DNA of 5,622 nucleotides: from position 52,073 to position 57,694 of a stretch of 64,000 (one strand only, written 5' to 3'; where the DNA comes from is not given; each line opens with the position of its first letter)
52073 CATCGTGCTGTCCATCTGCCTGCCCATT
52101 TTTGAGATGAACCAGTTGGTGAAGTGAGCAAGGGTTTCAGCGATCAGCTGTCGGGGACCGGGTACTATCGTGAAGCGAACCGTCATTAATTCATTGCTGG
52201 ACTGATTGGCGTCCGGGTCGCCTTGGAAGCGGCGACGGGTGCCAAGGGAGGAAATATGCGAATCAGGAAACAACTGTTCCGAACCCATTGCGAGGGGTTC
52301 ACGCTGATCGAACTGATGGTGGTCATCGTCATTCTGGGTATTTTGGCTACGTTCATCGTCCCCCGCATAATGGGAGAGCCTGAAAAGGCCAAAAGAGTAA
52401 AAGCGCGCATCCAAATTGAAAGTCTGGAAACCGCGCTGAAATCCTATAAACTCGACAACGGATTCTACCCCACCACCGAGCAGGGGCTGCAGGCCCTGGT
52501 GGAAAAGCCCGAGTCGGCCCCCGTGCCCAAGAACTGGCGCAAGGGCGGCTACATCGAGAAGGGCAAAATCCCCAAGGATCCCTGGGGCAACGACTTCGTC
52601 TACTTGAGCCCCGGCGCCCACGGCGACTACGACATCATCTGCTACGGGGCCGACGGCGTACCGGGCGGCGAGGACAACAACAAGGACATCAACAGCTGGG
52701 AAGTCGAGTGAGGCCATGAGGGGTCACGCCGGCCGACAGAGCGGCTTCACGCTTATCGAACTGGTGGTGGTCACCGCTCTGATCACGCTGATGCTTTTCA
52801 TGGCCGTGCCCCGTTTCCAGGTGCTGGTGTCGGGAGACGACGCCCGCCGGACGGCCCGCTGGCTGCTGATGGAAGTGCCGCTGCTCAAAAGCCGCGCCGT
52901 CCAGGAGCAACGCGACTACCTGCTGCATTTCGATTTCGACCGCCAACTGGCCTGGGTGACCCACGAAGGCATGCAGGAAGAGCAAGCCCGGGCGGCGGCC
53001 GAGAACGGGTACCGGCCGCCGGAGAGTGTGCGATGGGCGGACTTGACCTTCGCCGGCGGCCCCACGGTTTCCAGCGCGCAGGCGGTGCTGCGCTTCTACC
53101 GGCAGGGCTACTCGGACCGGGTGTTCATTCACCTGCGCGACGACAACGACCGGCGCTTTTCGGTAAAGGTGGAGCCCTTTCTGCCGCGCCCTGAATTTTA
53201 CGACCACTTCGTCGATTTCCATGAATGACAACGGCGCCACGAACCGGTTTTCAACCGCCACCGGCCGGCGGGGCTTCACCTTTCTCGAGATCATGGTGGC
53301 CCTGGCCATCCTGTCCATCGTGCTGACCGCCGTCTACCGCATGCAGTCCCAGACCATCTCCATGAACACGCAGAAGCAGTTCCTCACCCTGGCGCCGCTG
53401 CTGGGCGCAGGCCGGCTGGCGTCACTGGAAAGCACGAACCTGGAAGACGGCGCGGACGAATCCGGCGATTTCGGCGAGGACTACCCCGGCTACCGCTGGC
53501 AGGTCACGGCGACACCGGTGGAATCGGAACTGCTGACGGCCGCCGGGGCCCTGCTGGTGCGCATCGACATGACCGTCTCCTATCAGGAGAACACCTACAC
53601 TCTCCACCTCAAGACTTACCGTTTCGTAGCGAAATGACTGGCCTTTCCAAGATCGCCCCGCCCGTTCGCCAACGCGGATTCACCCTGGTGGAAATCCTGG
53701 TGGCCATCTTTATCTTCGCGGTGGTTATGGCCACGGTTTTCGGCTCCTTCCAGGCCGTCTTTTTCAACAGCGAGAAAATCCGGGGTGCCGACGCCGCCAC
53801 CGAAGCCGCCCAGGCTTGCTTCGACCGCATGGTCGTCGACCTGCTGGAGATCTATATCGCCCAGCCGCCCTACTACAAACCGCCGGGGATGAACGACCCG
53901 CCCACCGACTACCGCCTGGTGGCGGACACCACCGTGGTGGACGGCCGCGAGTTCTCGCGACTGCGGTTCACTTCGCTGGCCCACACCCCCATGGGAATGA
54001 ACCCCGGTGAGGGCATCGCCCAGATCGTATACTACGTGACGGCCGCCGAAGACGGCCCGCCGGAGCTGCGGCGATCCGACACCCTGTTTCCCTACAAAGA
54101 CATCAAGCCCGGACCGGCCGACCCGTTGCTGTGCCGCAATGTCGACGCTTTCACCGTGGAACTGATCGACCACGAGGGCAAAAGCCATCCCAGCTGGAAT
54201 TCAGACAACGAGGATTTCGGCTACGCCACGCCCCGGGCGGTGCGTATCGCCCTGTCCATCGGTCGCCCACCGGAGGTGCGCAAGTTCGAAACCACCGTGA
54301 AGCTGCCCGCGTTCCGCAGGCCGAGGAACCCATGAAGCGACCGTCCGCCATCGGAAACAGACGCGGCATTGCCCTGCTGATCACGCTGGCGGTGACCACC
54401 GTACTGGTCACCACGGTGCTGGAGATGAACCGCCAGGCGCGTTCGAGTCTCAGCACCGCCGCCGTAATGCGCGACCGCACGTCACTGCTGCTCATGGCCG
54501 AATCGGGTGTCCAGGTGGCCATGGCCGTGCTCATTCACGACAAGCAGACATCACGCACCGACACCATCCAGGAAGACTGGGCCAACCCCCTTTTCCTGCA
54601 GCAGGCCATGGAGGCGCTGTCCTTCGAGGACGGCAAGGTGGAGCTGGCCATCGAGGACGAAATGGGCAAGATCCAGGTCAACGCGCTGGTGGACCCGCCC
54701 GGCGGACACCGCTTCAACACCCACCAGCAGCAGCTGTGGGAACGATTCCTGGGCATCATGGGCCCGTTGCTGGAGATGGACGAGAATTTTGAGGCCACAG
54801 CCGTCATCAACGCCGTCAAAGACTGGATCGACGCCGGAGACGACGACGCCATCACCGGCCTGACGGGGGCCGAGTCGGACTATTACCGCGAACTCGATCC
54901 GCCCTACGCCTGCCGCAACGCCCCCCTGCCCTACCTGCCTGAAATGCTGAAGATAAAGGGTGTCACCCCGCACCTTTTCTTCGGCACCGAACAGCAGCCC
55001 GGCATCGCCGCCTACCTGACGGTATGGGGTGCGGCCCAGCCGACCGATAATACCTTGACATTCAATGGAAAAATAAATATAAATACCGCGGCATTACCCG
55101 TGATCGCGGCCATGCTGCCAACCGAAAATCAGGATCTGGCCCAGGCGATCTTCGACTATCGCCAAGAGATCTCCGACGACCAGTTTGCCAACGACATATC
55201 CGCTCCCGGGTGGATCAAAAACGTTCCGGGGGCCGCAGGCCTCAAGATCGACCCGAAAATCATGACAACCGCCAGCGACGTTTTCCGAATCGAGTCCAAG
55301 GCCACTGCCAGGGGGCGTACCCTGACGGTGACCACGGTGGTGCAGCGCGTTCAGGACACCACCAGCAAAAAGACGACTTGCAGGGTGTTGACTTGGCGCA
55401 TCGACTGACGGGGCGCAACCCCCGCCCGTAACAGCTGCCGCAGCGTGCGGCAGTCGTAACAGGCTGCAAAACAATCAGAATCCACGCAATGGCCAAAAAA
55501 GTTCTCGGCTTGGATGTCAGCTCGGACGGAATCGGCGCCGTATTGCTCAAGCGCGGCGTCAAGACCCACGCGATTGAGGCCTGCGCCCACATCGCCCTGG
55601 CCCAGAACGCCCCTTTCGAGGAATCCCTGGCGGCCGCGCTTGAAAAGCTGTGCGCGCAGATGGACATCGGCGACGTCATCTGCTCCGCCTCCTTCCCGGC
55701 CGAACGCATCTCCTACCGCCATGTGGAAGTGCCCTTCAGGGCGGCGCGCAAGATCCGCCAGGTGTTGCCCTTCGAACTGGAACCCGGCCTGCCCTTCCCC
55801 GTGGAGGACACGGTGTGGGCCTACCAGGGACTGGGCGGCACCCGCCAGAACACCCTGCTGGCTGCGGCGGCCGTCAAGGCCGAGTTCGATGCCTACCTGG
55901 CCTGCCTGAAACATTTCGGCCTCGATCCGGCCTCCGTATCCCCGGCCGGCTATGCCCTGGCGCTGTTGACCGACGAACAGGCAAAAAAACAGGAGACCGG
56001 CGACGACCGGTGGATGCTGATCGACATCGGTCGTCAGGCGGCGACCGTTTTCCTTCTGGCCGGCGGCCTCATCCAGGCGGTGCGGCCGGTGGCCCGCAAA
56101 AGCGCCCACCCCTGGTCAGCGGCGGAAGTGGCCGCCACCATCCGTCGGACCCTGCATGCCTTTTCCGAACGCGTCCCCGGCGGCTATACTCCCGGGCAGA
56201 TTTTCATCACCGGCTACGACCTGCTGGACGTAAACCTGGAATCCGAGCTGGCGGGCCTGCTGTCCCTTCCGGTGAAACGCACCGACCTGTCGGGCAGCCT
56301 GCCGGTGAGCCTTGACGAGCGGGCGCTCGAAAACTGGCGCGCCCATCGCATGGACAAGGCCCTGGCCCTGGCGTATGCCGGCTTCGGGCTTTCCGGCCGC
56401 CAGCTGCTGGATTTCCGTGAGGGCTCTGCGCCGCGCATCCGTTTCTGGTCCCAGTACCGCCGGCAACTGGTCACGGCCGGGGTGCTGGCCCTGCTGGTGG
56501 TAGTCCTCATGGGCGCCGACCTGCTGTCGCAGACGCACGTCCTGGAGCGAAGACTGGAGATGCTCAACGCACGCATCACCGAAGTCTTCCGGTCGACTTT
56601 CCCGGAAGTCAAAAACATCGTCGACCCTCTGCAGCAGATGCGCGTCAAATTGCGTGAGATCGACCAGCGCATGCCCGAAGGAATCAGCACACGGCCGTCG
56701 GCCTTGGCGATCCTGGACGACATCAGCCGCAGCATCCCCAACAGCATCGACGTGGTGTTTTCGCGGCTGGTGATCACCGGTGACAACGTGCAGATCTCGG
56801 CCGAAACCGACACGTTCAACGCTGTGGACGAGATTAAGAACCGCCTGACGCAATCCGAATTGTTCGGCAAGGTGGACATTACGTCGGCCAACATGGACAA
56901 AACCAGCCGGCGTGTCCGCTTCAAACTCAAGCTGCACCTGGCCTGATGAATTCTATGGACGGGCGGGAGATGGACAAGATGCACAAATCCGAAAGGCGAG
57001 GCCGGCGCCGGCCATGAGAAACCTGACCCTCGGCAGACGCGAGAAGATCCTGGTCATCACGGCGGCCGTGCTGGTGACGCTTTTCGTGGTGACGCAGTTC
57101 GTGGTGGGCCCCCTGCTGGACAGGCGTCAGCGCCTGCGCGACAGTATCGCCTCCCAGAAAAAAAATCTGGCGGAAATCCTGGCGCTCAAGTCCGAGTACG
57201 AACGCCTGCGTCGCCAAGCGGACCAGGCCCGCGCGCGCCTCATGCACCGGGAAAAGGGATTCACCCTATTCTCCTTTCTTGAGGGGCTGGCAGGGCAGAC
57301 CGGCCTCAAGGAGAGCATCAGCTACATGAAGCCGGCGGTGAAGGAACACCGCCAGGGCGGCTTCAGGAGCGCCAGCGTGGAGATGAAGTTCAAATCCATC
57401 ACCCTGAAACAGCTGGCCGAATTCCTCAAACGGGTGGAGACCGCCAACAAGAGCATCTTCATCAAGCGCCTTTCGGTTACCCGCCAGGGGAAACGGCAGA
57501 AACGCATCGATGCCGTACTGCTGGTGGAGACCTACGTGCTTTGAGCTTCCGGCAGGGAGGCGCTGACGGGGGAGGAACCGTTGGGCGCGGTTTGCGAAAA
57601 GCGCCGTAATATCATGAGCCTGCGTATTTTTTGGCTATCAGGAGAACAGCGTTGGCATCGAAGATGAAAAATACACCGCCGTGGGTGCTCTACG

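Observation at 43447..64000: Composite 20-kb locus: pilMNOPQ alignment complex plus a complete, circularly permuted T2SS, with two secretins and no pilin, pilus ATPase or peptidase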

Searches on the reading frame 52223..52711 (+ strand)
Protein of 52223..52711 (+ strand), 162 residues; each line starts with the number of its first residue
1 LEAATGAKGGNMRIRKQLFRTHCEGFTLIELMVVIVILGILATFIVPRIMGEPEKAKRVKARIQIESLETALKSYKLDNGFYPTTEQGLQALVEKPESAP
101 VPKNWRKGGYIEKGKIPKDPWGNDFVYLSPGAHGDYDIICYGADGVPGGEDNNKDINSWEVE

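Call 3: search_protein_families(library=pfam, proteins=[window:52223-52711:+], max_evalue=0.01)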
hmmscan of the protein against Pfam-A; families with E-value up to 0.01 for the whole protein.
window:52223-52711:+ (162 aa): 2 families
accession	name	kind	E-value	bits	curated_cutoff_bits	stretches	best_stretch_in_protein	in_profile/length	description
PF08334.16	T2SSG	-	4.4e-44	149.4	21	1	48-159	1-108/108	Type II secretion system (T2SS), protein G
PF07963.17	N_methyl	-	8.4e-09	35.1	21.2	1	22-45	3-26/27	Prokaryotic N-terminal methylation motif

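Call 21: search_protein_families(library=ncbifam, proteins=[window:52223-52711:+], max_evalue=0.001)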
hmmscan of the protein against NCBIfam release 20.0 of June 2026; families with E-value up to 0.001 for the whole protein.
window:52223-52711:+ (162 aa): 8 families
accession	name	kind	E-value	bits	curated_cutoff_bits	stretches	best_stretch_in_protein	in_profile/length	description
TIGR01710.1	typeII_sec_gspG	equivalog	3e-55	185.9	88.85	1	25-160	2-134/134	type II secretion system major pseudopilin GspG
NF040999.1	pilin_ComGC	equivalog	9.1e-10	38.6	75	1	24-87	2-65/84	competence type IV pilus major pilin ComGC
NF041775.1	typeIV_PilA_Myxo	equivalog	1.4e-09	38.3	400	1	17-78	4-65/214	type IV pilin protein PilA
TIGR01708.2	typeII_sec_gspH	equivalog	3.9e-08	33.5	80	1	24-74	2-49/169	type II secretion system minor pseudopilin GspH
TIGR02532.1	IV_pilin_GFxxxE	domain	6.2e-08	32.2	16.3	1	25-45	3-23/24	prepilin-type N-terminal cleavage/methylation domain-containing protein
NF041013.1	T4P_ComGE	equivalog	4.7e-06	26.6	49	1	23-80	3-61/83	competence type IV pilus minor pilin ComGE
NF007862.0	PRK10574.1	equivalog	4.8e-06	26.8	138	1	22-92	3-73/145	prepilin peptidase-dependent pilin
NF038303.1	EPS_HpsB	equivalog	0.00073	19.6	150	1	24-75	3-51/211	hormogonium polysaccharide secretion pseudopilin HpsB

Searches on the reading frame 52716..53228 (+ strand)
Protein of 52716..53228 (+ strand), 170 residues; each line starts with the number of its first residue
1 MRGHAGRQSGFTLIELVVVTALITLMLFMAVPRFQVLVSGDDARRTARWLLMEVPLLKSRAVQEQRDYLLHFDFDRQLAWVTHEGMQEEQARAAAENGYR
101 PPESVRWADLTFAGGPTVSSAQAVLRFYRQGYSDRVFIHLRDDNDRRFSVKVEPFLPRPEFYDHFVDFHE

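Call 3: search_protein_families(library=pfam, proteins=[window:52716-53228:+], max_evalue=0.01)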
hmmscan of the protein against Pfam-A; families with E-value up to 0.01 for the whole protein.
window:52716-53228:+ (170 aa): 1 family
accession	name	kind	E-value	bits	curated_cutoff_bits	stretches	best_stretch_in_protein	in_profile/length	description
PF07963.17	N_methyl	-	1.2e-05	25.1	21.2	1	7-30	3-26/27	Prokaryotic N-terminal methylation motif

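Call 21: search_protein_families(library=ncbifam, proteins=[window:52716-53228:+], max_evalue=0.001)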
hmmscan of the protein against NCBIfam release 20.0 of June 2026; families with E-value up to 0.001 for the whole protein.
window:52716-53228:+ (170 aa): 5 families
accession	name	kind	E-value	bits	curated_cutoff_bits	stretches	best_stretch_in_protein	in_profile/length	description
TIGR01708.2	typeII_sec_gspH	equivalog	5.1e-10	39.6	80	1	8-83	1-76/169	type II secretion system minor pseudopilin GspH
NF040982.1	ComGD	equivalog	8e-05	23.1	70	1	8-87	1-80/139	competence type IV pilus minor pilin ComGD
NF007800.0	PRK10506.1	equivalog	0.00017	21.5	158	1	6-95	6-95/163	prepilin peptidase-dependent protein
TIGR02532.1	IV_pilin_GFxxxE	domain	0.00023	20.9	16.3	1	8-30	1-23/24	prepilin-type N-terminal cleavage/methylation domain-containing protein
NF007862.0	PRK10574.1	equivalog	0.00034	20.8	138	1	7-37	3-33/145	prepilin peptidase-dependent pilin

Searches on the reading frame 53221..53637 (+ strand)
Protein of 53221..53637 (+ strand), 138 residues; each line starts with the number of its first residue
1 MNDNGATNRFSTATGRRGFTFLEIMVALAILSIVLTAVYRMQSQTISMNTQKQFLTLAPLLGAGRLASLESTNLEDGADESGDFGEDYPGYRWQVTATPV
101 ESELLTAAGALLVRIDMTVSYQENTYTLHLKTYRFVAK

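Call 4: search_protein_families(library=pfam, proteins=[window:53221-53637:+], max_evalue=0.01)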
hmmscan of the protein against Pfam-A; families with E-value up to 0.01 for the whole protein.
window:53221-53637:+ (138 aa): 1 family
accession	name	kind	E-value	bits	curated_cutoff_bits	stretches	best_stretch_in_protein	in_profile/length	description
PF07963.17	N_methyl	-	5.5e-09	35.7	21.2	1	16-39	4-27/27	Prokaryotic N-terminal methylation motif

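Call 21: search_protein_families(library=ncbifam, proteins=[window:53221-53637:+], max_evalue=0.001)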
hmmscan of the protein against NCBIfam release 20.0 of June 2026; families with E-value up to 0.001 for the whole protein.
window:53221-53637:+ (138 aa): 8 families
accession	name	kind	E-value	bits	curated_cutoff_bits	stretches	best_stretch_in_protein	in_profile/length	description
TIGR02532.1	IV_pilin_GFxxxE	domain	2.2e-08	33.6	16.3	1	16-39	1-24/24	prepilin-type N-terminal cleavage/methylation domain-containing protein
TIGR01707.1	gspI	equivalog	1.7e-07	31.6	44.35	1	18-101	1-83/101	type II secretion system minor pseudopilin GspI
NF047828.1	T3SSXpsI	equivalog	3.5e-07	30.3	150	1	17-137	2-128/132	type II secretion system protein XpsI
TIGR02523.1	type_IV_pilV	equivalog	6.3e-05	23.5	52.2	1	17-63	2-48/139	type IV pilus modification protein PilV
NF041002.1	pilin_ComGF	equivalog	6.3e-05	23.2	80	1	17-52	2-37/139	competence type IV pilus minor pilin ComGF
TIGR01708.2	typeII_sec_gspH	equivalog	6.8e-05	22.9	80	1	17-61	2-47/169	type II secretion system minor pseudopilin GspH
NF007848.0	PRK10557.1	equivalog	0.00033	20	120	1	13-51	7-48/192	prepilin peptidase-dependent protein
NF041013.1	T4P_ComGE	equivalog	0.00037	20.5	49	1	17-38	4-25/83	competence type IV pilus minor pilin ComGE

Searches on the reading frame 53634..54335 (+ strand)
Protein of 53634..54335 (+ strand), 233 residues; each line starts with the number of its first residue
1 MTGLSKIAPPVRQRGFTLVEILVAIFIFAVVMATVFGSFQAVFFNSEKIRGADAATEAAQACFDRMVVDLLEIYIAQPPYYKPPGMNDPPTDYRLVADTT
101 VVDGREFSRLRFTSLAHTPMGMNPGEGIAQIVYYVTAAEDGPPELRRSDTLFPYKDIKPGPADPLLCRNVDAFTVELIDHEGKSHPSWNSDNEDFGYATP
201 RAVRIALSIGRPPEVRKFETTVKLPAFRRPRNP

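Call 4: search_protein_families(library=pfam, proteins=[window:53634-54335:+], max_evalue=0.01)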
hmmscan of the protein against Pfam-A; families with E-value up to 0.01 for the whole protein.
window:53634-54335:+ (233 aa): 2 families
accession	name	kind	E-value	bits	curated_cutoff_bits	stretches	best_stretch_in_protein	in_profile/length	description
PF07963.17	N_methyl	-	7.6e-10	38.4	21.2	1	12-36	3-27/27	Prokaryotic N-terminal methylation motif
PF11612.13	T2SSJ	-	2.3e-05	25.1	28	1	102-216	30-137/140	Type II secretion system (T2SS), protein J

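Call 21: search_protein_families(library=ncbifam, proteins=[window:53634-54335:+], max_evalue=0.001)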
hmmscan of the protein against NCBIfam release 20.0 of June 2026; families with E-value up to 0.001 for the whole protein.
window:53634-54335:+ (233 aa): 7 families
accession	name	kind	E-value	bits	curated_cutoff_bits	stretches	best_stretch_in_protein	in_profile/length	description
TIGR02532.1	IV_pilin_GFxxxE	domain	1.1e-06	28.3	16.3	1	13-35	1-23/24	prepilin-type N-terminal cleavage/methylation domain-containing protein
TIGR01711.1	gspJ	equivalog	1.5e-06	28.1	64.85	1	14-208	1-178/192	type II secretion system minor pseudopilin GspJ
NF041013.1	T4P_ComGE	equivalog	1.1e-05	25.4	49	1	13-58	3-48/83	competence type IV pilus minor pilin ComGE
TIGR01707.1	gspI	equivalog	3.1e-05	24.4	44.35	1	15-51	1-37/101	type II secretion system minor pseudopilin GspI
TIGR01708.2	typeII_sec_gspH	equivalog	0.00023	21.2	80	1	13-40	1-28/169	type II secretion system minor pseudopilin GspH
NF047828.1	T3SSXpsI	equivalog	0.0003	20.8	150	1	13-59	1-44/132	type II secretion system protein XpsI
NF041002.1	pilin_ComGF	equivalog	0.00035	20.8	80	1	13-49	1-37/139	competence type IV pilus minor pilin ComGF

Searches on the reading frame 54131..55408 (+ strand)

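Call 4: search_protein_families(library=pfam, proteins=[window:54131-55408:+], max_evalue=0.01)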
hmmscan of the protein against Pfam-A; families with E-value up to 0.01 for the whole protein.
window:54131-55408:+ (425 aa): 3 families
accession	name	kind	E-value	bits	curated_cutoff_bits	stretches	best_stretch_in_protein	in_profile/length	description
PF21687.3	T2SSK_1st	-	2.6e-11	44.6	26.2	1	179-282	1-94/107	Type II secretion system (T2SS), protein K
PF03934.19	T2SSK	-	0.00021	22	24.2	1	315-346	1-32/63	Type II secretion system (T2SS), protein K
PF12836.13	HHH_3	-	0.0072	16.8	27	0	313-347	4-37/65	Helix-hairpin-helix motif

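Call 21: search_protein_families(library=ncbifam, proteins=[window:54332-55408:+], max_evalue=0.001)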
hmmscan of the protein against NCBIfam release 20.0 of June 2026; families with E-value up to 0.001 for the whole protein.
window:54332-55408:+ (358 aa): 1 family
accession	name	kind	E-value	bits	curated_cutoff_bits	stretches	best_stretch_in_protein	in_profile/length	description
NF037980.1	T2SS_GspK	equivalog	5.8e-36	124.6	130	1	11-344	2-299/307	type II secretion system minor pseudopilin GspK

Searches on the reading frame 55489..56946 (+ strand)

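Call 4: search_protein_families(library=pfam, proteins=[window:55489-56946:+], max_evalue=0.01)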
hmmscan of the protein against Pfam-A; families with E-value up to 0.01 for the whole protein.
window:55489-56946:+ (485 aa): 4 families
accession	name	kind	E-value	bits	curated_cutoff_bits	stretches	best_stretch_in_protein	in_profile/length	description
PF12693.12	GspL_C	-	1.6e-07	31.8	29.6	1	320-394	4-74/158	GspL periplasmic domain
PF05137.18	PilN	-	2.2e-07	31.3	22.8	1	408-483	2-77/78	Fimbrial assembly protein (PilN)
PF05134.19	T2SSL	-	2.6e-07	30.7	25.5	1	67-166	51-147/231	Type II secretion system (T2SS), protein L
PF11104.14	PilM_2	-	4.3e-06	26.4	27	1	7-190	1-197/340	Type IV pilus assembly protein PilM;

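Call 21: search_protein_families(library=ncbifam, proteins=[window:55489-56946:+], max_evalue=0.001)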
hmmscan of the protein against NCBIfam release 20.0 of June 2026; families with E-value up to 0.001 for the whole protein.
window:55489-56946:+ (485 aa): 3 families
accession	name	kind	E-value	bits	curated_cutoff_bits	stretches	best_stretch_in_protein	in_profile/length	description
TIGR01709.2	typeII_sec_gspL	equivalog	2.7e-26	92.6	65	1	70-467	57-384/392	type II secretion system protein GspL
TIGR01175.1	pilM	subfamily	6.6e-10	38.5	133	1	4-201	4-216/348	type IV pilus assembly protein PilM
NF045709.1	Amuc_1101_fam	equivalog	7.7e-09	34.9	650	1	46-185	53-190/608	Amuc_1101 family PilM-like pilus complex protein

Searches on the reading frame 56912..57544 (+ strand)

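Call 4: search_protein_families(library=pfam, proteins=[window:56912-57544:+], max_evalue=0.01)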
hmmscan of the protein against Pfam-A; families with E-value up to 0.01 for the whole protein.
window:56912-57544:+ (210 aa): 4 families
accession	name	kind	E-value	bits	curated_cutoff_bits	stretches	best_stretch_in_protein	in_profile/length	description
PF04612.17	T2SSM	-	7.1e-08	33.3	27.8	1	42-192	13-144/160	Type II secretion system (T2SS), protein M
PF00430.23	ATP-synt_B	-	0.0025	18.3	28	1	50-106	6-66/132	ATP synthase B/B' CF(0)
PF04350.18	PilO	-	0.0041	17.7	22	1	71-208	7-141/145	Pilus assembly protein, PilO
PF10741.14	T2SSM_b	-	0.007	16.7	21.7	0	124-196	24-94/111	Type II secretion system (T2SS), protein M subtype b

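Call 21: search_protein_families(library=ncbifam, proteins=[window:57014-57544:+], max_evalue=0.001)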
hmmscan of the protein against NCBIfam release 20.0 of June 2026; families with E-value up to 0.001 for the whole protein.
window:57014-57544:+ (176 aa): 3 families
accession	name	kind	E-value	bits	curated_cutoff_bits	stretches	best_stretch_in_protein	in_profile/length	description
NF040576.1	T2SS_GspM_XpsM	equivalog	3.2e-10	39.9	60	1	16-163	5-158/180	type II secretion system protein GspM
NF006544.0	PRK09039.1-3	equivalog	0.00059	19.5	362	1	13-125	26-142/343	peptidoglycan -binding protein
NF006543.0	PRK09039.1-2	equivalog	0.00065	19.6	305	1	14-84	28-99/350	peptidoglycan -binding protein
